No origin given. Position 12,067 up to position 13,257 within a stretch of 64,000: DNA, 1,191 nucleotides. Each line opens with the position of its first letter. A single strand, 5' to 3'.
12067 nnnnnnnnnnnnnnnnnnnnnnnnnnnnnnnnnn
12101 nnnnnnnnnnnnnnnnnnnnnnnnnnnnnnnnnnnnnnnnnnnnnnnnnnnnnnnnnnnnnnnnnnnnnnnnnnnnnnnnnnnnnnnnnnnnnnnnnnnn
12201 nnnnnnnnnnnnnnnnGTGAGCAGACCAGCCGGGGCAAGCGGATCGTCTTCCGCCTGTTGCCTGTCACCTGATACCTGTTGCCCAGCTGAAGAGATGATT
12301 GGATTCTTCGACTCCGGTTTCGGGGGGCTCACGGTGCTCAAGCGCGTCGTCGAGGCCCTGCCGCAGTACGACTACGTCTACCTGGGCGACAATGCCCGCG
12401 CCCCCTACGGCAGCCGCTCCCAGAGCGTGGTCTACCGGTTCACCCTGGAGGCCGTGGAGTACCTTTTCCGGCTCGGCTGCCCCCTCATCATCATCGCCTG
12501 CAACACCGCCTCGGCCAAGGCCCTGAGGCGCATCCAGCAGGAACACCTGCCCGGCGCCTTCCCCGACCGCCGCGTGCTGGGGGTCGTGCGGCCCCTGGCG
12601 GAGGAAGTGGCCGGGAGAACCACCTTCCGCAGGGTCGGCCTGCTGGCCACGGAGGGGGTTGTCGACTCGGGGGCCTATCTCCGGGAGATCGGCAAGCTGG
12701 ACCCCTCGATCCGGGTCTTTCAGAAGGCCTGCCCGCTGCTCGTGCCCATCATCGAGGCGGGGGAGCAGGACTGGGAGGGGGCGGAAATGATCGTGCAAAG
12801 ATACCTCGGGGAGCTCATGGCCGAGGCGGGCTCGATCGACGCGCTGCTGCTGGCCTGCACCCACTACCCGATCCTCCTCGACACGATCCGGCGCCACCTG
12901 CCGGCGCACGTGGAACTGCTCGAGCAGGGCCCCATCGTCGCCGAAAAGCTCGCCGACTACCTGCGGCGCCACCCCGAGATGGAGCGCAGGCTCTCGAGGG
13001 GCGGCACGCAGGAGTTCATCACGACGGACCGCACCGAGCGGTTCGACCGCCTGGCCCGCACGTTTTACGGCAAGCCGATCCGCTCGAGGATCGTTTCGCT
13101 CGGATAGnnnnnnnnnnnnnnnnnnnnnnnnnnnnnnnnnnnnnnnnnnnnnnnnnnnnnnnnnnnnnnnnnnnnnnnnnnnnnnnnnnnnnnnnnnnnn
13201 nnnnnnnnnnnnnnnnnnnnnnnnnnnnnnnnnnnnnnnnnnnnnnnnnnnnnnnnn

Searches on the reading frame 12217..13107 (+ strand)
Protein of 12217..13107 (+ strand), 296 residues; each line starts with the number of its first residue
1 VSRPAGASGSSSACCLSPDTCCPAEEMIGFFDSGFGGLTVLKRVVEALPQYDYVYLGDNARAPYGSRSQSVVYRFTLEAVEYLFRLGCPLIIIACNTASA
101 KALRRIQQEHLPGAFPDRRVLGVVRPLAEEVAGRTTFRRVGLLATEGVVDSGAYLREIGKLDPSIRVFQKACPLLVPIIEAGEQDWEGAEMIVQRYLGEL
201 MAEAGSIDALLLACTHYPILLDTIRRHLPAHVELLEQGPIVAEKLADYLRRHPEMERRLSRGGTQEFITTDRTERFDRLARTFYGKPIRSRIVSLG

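Call 50: search_protein_families(library=pfam, proteins=[window:12217-13107:+], max_evalue=0.00001)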
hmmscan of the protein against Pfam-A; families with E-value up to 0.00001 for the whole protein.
window:12217-13107:+ (296 aa): 1 family
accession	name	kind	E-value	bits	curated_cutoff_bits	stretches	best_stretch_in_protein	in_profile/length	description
PF01177.27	Asp_Glu_race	-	9.6e-14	52.1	31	1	42-236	14-202/211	Asp/Glu/Hydantoin racemase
